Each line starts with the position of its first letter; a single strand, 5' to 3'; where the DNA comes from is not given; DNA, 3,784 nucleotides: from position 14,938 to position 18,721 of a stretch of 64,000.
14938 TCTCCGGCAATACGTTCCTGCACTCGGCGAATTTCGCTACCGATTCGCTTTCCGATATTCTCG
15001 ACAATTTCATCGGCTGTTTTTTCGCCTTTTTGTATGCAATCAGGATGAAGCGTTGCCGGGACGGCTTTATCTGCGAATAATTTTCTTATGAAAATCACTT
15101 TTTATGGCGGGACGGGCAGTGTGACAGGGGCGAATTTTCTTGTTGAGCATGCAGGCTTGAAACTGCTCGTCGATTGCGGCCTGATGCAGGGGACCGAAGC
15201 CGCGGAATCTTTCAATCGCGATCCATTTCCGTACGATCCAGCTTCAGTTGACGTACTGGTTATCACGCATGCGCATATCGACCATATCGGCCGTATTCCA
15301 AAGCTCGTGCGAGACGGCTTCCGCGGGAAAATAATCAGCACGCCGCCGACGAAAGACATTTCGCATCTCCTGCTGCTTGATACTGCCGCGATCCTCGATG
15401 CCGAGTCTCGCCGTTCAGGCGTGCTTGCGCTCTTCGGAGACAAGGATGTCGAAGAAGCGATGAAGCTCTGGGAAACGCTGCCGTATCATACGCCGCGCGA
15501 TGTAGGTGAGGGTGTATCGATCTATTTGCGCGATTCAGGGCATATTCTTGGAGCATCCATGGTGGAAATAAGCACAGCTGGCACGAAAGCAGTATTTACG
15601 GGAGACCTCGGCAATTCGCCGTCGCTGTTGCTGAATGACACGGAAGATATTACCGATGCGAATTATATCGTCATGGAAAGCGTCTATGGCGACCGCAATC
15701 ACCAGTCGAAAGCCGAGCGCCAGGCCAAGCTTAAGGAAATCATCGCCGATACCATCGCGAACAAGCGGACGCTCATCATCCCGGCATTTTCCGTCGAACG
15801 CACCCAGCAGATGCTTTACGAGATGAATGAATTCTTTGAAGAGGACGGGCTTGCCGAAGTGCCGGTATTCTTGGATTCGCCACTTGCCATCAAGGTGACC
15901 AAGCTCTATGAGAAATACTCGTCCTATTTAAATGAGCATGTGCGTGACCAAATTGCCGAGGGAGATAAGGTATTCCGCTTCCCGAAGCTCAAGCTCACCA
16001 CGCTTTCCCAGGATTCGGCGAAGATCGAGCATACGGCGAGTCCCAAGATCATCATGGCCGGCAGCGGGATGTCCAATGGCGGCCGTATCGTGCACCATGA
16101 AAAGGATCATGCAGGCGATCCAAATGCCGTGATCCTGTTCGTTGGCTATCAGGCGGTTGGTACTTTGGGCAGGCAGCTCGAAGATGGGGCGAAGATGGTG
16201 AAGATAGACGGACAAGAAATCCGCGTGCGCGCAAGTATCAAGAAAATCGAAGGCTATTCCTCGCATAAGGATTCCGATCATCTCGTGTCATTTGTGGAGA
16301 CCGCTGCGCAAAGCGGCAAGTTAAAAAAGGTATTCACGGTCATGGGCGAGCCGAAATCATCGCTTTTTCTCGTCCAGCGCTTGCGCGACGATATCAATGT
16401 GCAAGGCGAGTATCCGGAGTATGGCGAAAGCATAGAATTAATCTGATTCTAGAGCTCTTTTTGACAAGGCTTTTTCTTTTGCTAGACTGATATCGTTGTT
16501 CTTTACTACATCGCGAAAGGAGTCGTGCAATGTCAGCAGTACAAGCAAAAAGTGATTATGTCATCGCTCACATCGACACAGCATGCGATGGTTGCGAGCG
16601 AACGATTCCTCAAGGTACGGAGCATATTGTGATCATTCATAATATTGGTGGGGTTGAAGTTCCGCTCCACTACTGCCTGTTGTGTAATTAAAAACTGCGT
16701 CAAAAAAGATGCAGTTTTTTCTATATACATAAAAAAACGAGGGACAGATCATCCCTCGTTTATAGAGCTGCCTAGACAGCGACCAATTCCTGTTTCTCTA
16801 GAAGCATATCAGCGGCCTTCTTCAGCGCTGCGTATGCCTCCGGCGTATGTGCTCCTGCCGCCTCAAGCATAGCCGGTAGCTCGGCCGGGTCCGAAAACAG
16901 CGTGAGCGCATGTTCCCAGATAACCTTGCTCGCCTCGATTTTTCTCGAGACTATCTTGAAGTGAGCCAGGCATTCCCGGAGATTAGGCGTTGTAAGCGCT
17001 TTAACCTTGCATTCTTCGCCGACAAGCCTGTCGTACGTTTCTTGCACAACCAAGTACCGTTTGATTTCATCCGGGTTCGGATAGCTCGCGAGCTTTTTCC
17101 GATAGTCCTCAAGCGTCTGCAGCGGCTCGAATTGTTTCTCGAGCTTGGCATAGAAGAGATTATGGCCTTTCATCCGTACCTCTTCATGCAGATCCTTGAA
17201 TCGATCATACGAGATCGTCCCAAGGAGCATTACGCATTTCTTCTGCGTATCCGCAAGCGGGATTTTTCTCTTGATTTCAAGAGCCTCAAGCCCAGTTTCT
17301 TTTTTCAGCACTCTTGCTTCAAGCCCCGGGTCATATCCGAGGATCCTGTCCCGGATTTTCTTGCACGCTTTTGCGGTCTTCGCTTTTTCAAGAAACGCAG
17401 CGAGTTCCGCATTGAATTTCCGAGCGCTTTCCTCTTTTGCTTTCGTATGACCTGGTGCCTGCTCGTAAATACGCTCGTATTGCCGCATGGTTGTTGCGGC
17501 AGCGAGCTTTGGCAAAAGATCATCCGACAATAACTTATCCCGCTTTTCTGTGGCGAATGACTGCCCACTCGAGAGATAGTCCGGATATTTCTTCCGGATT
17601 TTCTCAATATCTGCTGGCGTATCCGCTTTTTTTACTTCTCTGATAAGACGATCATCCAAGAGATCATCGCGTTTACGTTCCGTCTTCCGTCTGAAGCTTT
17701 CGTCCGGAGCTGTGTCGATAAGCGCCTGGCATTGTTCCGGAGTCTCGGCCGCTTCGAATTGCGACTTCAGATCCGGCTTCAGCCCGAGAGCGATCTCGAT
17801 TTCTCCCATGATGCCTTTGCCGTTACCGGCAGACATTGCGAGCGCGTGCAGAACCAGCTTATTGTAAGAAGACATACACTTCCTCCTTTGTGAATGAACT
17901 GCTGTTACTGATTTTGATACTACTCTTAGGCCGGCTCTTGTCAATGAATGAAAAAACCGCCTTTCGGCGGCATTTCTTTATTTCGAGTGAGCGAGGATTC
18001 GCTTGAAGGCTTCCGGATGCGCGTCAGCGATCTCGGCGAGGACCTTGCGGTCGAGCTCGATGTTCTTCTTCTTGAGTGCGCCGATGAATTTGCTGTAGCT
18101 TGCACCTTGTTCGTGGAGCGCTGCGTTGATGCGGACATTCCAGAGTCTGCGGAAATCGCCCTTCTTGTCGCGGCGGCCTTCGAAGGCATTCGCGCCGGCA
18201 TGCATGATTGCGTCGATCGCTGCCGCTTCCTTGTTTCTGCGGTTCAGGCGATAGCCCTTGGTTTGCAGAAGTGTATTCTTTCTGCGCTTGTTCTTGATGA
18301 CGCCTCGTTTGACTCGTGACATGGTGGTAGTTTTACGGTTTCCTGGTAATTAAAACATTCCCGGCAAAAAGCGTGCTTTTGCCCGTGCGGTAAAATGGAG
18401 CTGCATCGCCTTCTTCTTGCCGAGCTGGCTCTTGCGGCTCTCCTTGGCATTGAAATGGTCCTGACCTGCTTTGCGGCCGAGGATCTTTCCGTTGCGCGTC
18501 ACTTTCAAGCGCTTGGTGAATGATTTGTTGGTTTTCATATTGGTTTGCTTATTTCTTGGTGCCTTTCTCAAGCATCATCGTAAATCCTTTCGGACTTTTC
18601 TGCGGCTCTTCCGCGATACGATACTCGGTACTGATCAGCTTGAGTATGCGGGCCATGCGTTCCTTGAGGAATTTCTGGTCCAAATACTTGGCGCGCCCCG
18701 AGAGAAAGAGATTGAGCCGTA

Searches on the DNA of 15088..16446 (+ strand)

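Call 23: search_rna_families(sources=[L029, L048, L079, L043, L028, L035, L049, L050, L064, L067, L074, L014, L034, L021, L019, L082, L039, L011, L022, L015], threshold=gathering)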
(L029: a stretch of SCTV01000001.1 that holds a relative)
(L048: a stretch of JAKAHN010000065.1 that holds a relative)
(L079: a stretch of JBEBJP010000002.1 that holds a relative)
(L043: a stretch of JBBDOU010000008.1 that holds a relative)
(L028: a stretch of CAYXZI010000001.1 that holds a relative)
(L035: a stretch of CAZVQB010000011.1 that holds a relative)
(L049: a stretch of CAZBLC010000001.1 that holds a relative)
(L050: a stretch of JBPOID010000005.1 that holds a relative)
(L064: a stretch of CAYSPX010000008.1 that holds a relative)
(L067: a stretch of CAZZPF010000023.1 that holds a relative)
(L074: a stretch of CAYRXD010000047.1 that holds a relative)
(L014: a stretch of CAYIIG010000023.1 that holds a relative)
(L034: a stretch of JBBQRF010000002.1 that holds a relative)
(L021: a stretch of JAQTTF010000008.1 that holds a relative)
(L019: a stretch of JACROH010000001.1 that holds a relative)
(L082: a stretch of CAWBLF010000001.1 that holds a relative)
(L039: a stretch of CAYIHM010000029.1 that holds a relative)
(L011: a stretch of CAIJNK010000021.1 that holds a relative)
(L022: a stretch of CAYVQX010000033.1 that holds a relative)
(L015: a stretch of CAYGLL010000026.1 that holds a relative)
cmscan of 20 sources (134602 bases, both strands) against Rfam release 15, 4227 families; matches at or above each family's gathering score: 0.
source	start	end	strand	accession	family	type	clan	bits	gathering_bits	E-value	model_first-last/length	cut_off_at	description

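Call 34: search_rna_families(sources=[L023, L084, L010, L009, L029, L048, L022, L033, L041, L016, L075, L039, L013], threshold=evalue, max_evalue=10)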
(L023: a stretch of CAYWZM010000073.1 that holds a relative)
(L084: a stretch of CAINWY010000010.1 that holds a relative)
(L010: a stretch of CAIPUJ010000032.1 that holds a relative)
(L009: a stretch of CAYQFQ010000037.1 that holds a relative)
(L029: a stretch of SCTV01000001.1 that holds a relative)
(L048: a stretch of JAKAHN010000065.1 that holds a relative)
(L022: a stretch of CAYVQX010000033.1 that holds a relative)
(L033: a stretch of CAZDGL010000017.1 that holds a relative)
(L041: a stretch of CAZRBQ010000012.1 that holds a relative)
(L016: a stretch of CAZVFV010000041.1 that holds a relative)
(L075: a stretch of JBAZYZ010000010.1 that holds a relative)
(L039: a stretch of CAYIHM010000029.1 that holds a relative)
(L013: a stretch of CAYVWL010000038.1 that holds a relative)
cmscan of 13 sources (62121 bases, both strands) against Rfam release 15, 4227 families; matches with E-value up to 10: 43.
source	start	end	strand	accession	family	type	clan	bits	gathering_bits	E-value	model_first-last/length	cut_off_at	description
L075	4589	4659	-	RF00005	tRNA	Gene; tRNA;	CL00001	64.9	29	7.6e-12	1-71/71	no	tRNA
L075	4848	4918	-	RF00005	tRNA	Gene; tRNA;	CL00001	60.8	29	1e-10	1-71/71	no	tRNA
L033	2748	2901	+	RF00230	T-box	Cis-reg; leader;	-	52.1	93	1.6e-08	1-219/219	no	T-box leader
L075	5443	5602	-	RF00023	tmRNA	Gene;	CL00001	46.9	47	1.9e-15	222-374/374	5'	transfer-messenger RNA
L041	2774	2821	-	RF00971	mir-578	Gene; miRNA;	-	33.4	98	0.025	1-84/84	no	mir-578 microRNA precursor family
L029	131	198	+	RF02057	STnc40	Gene; sRNA;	-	31.3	45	0.16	1-70/70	no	Salmonella enterica sRNA STnc40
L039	2455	2588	-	RF01606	plasmodium_snoR31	Gene; snRNA; snoRNA; HACA-box;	-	31.1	60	2.9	1-145/145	no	small nucleolar RNA snoR31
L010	1773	1902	+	RF00013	6S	Gene;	-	31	46.4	0.017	18-170/187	no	6S / SsrS RNA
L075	182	292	-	RF02730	JA02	Gene; sRNA;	-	30.6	49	3.3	1-116/116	no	Aggregatibacter sRNA JA02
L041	2780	2846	-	RF01859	Phe_leader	Cis-reg; leader;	-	30.4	55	0.46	1-125/125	no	Phenylalanine leader peptide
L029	140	202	+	RF00506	Thr_leader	Cis-reg; leader;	-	30.3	55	0.11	1-118/118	no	Threonine operon leader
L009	2127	2264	+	RF00013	6S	Gene;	-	29.8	46.4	0.033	1-187/187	no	6S / SsrS RNA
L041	2781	2833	-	RF02495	ohsC_RNA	Gene; antitoxin;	-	29.5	50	2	1-77/77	no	Oppression of Hydrophobic ORF by sRNA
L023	192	290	-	RF00512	Leu_leader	Cis-reg; leader;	-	29.1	50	0.06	1-148/148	no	Leucine operon leader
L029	165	222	-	RF00506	Thr_leader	Cis-reg; leader;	-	28.8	55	0.26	1-118/118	no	Threonine operon leader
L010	1907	1997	-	RF00512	Leu_leader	Cis-reg; leader;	-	28.6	50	0.078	1-148/148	no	Leucine operon leader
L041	2745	2814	+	RF02495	ohsC_RNA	Gene; antitoxin;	-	28.2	50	3.9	1-77/77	no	Oppression of Hydrophobic ORF by sRNA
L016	525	612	+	RF02076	STnc100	Gene; sRNA;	-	26.6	47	0.087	1-206/206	no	Gammaproteobacterial sRNA STnc100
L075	3361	3407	+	RF04343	Plastid-psbA-2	Cis-reg;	CL00153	26.3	55.8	0.96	1-60/60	no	Plastid-psbA-2 3UTR RNA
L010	3703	3801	-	RF01860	Afu_455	Gene; snRNA; snoRNA; CD-box;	-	26.1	48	3.2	1-92/92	no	A. fumigatus snoRNA Afu_455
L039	2436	2532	-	RF04164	MIR1507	Gene; miRNA;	-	25.8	73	0.14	1-107/107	no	MIR1507 microRNA precursor family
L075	3368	3443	-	RF02083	OrzO-P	Gene; antitoxin;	-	25.6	60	7.7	1-76/76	no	OrzO-P RNA antitoxin family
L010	1836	1938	+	RF00512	Leu_leader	Cis-reg; leader;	-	25.5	50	0.52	1-148/148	no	Leucine operon leader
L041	2764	2815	+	RF01859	Phe_leader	Cis-reg; leader;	-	25.4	55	6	1-125/125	no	Phenylalanine leader peptide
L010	1649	1748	-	RF00506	Thr_leader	Cis-reg; leader;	-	25.3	55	1.7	1-118/118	no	Threonine operon leader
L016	3923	3984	+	RF02348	tracrRNA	Gene; CRISPR;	-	25.3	70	8.6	1-92/92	no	Trans-activating crRNA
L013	2824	2876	-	RF01859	Phe_leader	Cis-reg; leader;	-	24.9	55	7.7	1-125/125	no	Phenylalanine leader peptide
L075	4588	4659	+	RF04354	Plastid-ycf2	Cis-reg;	-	24.1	65.7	1.4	1-75/75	no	Plastid-ycf2 5UTR RNA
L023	49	223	+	RF00512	Leu_leader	Cis-reg; leader;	-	23.9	50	1.3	1-148/148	no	Leucine operon leader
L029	160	267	-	RF00558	L20_leader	Cis-reg; leader;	-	23.8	58.7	2.4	1-127/127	no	Ribosomal protein L20 leader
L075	4379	4613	-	RF04321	tmRNA_permuted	Gene;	-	23.5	47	0.86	36-97/213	no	permuted transfer-messenger RNA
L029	162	401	-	RF02079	STnc180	Gene; sRNA;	-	23.1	50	2.7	1-208/208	no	Enterobacterial sRNA STnc180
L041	15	51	+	RF02438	SpF51_sRNA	Gene; sRNA;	-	23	50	9.2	1-45/45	no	Streptococcus sRNA SpF51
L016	4906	4975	-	RF02702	AgvB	Gene; sRNA;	-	23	56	5.3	1-62/62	no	Anti GcvB sRNA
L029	151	199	+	RF02066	STnc320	Gene; sRNA;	-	22.7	50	8.1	1-55/55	no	Salmonella enterica sRNA STnc320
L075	4590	4659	-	RF01684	mascRNA-menRNA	Gene;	-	22.7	42.5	3.9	1-56/56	no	MALAT1-associated small cytoplasmic RNA/MEN beta RNA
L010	1842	1941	+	RF00506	Thr_leader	Cis-reg; leader;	-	22.6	55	7.3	1-118/118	no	Threonine operon leader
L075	3369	3439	-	RF01394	isrK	Gene; sRNA;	-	22.4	50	1.2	1-77/77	no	isrK Hfq binding RNA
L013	4136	4194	-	RF04252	mir-8186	Gene; miRNA;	-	21.4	80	5.2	1-61/61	no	mir-8186 microRNA precursor family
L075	3367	3397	-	RF00125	IS128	Gene; sRNA;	-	21.1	80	5.5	164-198/209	no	IS128 RNA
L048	2094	2368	+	RF02081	STnc550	Gene; sRNA;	-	20.1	48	1.3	1-388/388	no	Enterobacterial sRNA STnc550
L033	2488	2544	-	RF01194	sn2903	Gene; snRNA; snoRNA; CD-box;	CL00066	19.4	50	10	1-91/91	no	Small nucleolar RNA sn2903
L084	2087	2151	+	RF01696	Chlorobi-1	Gene; sRNA;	-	18.4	50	2.1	1-67/67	no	Chlorobi-1 RNA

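Call 41: search_rna_families(source=L009, start=2100, end=2310, threshold=evalue, max_evalue=1, show_alignments=1)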
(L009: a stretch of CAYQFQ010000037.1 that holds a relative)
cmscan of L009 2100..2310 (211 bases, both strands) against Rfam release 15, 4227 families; matches with E-value up to 1: 3.
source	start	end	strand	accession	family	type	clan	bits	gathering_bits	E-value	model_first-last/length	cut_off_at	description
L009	2127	2264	+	RF00013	6S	Gene;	-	29.8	46.4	0.00011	1-187/187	no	6S / SsrS RNA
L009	2114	2296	+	RF01859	Phe_leader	Cis-reg; leader;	-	21.2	55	0.17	1-125/125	no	Phenylalanine leader peptide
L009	2199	2294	+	RF02083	OrzO-P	Gene; antitoxin;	-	19.4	60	0.53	1-76/76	no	OrzO-P RNA antitoxin family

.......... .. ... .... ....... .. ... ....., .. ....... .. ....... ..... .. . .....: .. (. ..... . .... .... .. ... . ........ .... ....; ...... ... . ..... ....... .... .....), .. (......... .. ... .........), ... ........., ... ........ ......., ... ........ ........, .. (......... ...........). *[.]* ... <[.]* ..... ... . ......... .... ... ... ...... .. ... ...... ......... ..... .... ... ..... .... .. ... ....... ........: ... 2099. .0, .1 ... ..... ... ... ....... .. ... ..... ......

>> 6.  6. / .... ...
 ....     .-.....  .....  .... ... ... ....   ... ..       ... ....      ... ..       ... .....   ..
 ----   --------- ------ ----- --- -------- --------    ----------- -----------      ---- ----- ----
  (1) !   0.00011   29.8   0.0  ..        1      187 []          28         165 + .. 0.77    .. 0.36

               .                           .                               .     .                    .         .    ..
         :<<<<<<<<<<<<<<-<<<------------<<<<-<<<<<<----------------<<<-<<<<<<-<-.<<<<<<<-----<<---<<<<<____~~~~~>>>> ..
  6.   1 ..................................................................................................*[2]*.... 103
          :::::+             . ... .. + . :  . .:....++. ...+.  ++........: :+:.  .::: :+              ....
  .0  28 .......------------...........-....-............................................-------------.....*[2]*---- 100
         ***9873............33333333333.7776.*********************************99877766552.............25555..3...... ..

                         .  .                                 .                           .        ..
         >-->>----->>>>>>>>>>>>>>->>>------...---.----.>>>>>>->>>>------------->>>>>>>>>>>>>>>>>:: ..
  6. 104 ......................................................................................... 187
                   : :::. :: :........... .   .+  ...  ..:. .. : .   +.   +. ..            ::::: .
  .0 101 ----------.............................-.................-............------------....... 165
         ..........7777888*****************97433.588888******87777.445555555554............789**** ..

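Call 71: search_rna_families(source=L069, start=2290, end=2480, threshold=evalue, max_evalue=10, show_alignments=1)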
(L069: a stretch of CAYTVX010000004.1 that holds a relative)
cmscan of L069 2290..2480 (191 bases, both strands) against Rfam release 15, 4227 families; matches with E-value up to 10: 6.
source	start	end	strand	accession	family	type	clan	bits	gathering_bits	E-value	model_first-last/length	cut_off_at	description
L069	2316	2372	+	RF03387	mir-1902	Gene; miRNA;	-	16.8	80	0.74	1-79/79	no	mir-1902 microRNA precursor family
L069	2304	2373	-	RF04249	mir-310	Gene; miRNA;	CL00137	13.5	48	5.9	1-74/74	no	mir-310 microRNA precursor family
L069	2456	2480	+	RF02595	EBv-sisRNA-1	Gene;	-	13.1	58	1.3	1-25/81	3'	Epstein-Barr virus stable intronic sequence RNA 1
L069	2445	2480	-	RF02144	rsmX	Gene;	CL00106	12.1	56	3.7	79-114/114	5'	rsmX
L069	2338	2414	+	RF00013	6S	Gene;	-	12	46.4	1.8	43-144/187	no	6S / SsrS RNA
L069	2325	2396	+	RF02126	GHRLOS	Gene; lncRNA;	-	8.6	48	7.2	1-70/70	no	Ghrelin opposite strand RNA conserved region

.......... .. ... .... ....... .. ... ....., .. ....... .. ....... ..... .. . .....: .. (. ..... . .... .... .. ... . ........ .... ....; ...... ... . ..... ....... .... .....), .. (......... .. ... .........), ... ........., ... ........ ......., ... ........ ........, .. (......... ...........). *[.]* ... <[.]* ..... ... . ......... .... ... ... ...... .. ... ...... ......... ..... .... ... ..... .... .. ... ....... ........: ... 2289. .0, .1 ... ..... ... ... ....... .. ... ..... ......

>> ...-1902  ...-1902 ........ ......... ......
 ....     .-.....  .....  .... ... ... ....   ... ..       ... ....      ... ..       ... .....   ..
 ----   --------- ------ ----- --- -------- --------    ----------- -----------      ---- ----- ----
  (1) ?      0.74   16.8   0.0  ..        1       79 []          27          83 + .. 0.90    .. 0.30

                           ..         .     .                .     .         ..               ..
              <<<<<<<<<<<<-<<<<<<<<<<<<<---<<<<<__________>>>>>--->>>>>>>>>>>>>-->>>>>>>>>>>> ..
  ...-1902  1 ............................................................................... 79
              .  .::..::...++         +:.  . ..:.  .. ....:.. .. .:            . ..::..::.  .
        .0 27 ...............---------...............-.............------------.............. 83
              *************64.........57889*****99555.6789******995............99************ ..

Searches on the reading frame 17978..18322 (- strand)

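Call 10: search_protein_families(library=pfam, proteins=[window:17978-18322:-])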
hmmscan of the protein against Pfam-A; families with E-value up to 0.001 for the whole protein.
window:17978-18322:- (114 aa): 1 family
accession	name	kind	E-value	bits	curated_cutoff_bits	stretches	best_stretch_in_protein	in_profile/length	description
PF00453.23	Ribosomal_L20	-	4.5e-34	117.2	30.8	1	3-109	1-107/107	Ribosomal protein L20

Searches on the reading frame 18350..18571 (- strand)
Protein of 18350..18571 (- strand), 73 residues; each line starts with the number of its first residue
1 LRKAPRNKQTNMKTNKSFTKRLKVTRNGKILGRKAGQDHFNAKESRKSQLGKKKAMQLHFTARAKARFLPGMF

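Call 10: search_protein_families(library=pfam, proteins=[window:18350-18571:-])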
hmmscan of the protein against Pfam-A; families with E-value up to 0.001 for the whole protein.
window:18350-18571:- (73 aa): 1 family
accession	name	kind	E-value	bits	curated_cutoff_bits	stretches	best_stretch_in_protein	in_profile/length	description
PF01632.24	Ribosomal_L35p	-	2.9e-07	31.2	28.9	1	12-55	3-48/61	Ribosomal protein L35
